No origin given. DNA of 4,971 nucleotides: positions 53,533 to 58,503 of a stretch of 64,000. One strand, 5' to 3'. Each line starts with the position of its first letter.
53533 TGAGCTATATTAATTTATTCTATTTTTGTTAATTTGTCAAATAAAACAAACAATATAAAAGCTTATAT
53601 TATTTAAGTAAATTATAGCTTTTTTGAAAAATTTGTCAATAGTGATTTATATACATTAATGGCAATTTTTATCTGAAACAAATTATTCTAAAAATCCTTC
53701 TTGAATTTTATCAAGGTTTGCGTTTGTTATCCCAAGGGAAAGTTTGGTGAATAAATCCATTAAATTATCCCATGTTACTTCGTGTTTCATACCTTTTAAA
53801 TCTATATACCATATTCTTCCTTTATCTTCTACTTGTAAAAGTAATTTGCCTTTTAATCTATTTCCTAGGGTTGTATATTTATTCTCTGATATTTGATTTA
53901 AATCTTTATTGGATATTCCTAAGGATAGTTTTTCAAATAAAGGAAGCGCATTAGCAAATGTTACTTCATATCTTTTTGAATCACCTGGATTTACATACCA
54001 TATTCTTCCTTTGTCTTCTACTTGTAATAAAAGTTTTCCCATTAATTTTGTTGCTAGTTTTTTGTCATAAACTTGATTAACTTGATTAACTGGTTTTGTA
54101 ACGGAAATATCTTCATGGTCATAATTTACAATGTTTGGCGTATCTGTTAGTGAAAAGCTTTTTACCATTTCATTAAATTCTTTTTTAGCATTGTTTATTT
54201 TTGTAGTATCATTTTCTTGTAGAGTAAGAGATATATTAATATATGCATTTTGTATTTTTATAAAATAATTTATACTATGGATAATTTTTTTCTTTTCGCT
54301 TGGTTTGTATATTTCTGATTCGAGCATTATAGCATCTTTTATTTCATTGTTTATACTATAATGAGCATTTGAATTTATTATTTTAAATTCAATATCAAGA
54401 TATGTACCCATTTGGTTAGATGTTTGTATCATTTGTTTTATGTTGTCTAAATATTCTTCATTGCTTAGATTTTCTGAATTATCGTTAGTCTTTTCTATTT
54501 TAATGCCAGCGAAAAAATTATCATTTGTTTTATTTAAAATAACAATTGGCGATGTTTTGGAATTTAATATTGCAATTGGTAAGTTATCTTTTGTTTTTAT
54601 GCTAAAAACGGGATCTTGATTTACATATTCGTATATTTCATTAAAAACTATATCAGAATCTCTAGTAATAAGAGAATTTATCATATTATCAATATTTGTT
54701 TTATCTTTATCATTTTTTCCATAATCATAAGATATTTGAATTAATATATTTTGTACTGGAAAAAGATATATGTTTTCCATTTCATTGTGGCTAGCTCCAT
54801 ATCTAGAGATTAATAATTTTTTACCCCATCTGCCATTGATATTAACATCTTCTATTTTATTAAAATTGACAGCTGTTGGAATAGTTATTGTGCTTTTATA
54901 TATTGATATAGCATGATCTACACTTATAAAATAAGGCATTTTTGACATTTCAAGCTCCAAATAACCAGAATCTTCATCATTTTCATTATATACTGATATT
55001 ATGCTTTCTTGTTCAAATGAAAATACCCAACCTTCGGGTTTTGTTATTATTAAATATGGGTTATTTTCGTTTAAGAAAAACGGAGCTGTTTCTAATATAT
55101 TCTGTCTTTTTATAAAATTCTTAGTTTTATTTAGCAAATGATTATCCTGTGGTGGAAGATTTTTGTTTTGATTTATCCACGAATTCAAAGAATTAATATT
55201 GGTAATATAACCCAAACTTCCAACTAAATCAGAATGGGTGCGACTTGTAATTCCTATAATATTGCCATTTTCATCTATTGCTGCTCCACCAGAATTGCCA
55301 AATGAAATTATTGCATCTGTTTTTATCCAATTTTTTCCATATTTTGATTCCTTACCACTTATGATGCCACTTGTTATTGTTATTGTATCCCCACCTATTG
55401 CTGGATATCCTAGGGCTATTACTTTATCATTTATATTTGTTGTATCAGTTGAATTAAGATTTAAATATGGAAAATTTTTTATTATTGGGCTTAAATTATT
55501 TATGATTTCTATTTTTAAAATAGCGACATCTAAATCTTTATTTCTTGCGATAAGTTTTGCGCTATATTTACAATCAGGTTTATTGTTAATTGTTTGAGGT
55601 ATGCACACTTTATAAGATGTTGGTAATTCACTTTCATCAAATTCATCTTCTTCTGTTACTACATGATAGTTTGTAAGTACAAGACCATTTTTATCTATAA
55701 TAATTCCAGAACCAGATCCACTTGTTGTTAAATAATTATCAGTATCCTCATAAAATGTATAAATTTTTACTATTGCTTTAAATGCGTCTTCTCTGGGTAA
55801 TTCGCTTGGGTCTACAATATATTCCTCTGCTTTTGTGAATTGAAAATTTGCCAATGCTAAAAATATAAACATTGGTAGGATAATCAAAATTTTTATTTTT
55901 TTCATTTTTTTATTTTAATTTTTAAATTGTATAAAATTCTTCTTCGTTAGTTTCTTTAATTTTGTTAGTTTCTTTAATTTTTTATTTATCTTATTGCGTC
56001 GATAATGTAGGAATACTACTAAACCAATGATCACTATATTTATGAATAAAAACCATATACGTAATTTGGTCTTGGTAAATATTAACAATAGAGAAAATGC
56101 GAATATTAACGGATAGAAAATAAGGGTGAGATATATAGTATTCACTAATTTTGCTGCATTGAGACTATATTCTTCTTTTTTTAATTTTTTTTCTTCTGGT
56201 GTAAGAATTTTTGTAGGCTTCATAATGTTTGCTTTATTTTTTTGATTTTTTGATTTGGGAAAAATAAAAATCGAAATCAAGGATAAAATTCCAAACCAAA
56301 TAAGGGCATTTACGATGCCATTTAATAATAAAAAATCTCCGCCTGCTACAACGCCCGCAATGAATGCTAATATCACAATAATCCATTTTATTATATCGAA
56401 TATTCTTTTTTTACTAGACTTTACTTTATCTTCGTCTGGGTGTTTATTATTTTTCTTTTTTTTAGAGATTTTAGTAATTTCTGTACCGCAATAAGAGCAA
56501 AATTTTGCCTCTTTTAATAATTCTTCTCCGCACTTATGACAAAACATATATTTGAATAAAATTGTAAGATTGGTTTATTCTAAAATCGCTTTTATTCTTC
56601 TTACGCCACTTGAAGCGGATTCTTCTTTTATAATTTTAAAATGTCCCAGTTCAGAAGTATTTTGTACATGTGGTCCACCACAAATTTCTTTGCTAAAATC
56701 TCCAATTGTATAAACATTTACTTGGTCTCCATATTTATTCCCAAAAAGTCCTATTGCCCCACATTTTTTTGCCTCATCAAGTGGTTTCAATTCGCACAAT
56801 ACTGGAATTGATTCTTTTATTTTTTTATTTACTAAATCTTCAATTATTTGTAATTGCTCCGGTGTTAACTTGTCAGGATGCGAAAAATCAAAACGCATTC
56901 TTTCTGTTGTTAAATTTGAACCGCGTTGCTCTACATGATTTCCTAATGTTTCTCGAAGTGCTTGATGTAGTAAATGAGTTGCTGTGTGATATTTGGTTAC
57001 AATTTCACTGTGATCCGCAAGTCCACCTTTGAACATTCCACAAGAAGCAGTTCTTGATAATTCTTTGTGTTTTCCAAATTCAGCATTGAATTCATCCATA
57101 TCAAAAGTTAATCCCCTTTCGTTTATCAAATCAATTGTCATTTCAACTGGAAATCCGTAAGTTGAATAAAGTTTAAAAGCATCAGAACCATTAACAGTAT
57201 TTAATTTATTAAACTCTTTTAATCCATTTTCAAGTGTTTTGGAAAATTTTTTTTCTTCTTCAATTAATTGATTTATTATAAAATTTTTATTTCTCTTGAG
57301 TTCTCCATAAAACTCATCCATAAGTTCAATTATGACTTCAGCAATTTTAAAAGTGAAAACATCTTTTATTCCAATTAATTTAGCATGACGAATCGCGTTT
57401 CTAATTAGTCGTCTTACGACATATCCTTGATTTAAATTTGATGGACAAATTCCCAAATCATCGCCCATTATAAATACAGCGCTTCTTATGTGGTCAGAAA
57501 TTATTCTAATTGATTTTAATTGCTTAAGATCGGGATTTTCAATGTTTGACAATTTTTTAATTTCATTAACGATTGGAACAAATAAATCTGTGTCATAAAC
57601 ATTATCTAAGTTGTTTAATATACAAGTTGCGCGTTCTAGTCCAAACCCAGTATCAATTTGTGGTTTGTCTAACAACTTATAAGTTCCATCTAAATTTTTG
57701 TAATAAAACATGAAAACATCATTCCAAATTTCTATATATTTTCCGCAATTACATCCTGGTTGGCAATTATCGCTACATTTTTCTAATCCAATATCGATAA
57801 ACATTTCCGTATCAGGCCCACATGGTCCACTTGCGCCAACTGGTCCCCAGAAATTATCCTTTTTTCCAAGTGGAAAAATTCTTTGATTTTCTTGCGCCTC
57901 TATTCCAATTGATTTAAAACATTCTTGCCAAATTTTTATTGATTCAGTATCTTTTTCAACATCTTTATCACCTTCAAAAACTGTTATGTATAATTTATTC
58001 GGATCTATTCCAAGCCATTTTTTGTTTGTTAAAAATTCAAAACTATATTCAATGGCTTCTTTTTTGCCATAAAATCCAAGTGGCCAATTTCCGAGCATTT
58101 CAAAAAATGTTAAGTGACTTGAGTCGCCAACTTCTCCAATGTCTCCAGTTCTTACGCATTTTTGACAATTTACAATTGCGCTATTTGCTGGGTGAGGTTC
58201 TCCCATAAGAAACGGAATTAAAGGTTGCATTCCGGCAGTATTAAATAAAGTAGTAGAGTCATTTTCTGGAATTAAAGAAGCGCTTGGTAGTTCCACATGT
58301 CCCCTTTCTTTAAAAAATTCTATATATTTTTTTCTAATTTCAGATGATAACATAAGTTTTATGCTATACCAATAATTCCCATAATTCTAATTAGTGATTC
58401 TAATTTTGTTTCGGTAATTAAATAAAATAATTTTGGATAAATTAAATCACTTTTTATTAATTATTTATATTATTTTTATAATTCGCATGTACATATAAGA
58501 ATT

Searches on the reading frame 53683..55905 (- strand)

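Call 42: search_protein_families(library=pfam, proteins=[window:53683-55905:-], max_evalue=0.00001)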
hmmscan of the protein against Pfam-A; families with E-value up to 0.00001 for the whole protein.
window:53683-55905:- (740 aa): 2 families
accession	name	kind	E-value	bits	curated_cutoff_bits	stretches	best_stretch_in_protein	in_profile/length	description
PF13365.12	Trypsin_2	-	8.5e-25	88.6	27.6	1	65-219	1-144/144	Trypsin-like peptidase domain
PF00089.32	Trypsin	-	1.1e-10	42.2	20.6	1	65-244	27-220/220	Trypsin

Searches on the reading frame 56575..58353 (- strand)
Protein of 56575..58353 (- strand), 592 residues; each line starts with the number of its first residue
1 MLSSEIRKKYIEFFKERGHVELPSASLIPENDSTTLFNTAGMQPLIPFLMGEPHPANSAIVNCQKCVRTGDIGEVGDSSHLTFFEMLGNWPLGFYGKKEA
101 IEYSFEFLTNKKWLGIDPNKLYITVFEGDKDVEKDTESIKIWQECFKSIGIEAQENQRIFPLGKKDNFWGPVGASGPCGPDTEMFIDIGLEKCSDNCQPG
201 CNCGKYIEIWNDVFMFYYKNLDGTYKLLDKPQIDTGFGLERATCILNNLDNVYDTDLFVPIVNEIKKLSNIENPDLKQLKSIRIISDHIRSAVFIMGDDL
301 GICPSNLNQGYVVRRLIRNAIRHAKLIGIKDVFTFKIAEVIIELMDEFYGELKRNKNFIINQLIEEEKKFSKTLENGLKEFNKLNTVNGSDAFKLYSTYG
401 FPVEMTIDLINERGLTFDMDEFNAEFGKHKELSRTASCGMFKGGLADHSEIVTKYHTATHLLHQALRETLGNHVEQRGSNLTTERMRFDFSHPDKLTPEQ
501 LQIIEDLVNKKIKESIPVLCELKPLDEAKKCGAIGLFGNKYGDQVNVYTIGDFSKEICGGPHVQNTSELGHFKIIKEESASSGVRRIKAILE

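Call 42: search_protein_families(library=pfam, proteins=[window:56575-58353:-], max_evalue=0.00001)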
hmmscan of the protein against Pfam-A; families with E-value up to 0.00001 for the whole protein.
window:56575-58353:- (592 aa): 2 families
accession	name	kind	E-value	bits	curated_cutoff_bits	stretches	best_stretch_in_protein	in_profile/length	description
PF01411.24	tRNA-synt_2c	-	4.1e-125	418.8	30.3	1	5-441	1-436/552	tRNA synthetases class II (A)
PF07973.19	tRNA_SAD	-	6.4e-19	68.1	24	1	545-587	1-43/44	Threonyl and Alanyl tRNA synthetase second additional domain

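Call 94: find_homologous_proteins(query=window:56575-58353:-, max_evalue=1e-50)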
Query window:56575-58353:- (592 aa): 8000 proteins with E <= 1e-50 among 8000 candidates; the best 120 are listed.
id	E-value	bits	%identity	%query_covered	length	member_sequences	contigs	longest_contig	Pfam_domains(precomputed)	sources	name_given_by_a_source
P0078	0.0e+0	1345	100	97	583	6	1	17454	PF01411.25,PF07973.20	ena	-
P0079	0.0e+0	1202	86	100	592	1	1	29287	PF01411.25,PF07973.20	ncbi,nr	ncbi:MAG: alanine--tRNA ligase [Patescibacteria group bacterium]|nr:alanine--tRNA ligase [Patescibac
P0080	0.0e+0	1198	85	100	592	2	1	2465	PF01411.25,PF07973.20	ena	-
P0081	0.0e+0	1188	84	100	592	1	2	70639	PF01411.25,PF07973.20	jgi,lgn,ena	-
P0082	0.0e+0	1186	83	100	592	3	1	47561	PF01411.25,PF07973.20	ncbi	-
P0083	0.0e+0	1176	84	100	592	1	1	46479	PF01411.25,PF07973.20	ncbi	-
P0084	0.0e+0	1164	83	100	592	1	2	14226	PF01411.25,PF07973.20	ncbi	-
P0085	0.0e+0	1164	82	100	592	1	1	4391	PF01411.25,PF07973.20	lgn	-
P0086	0.0e+0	1161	83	100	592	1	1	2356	PF01411.25,PF07973.20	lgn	-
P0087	0.0e+0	1154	82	100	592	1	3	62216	PF01411.25,PF07973.20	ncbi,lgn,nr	ncbi:MAG: alanine--tRNA ligase [Patescibacteria group bacterium]|nr:alanine--tRNA ligase [Patescibac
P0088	0.0e+0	1130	80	100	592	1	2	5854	PF01411.25,PF07973.20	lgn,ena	-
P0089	0.0e+0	1127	80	100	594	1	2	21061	PF01411.25,PF07973.20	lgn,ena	-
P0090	0.0e+0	1113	80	100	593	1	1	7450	PF01411.25,PF07973.20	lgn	-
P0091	0.0e+0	1088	78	100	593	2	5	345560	PF01411.25,PF07973.20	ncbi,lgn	-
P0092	1.5e-294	996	71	100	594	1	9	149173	PF01411.25,PF07973.20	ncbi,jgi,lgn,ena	-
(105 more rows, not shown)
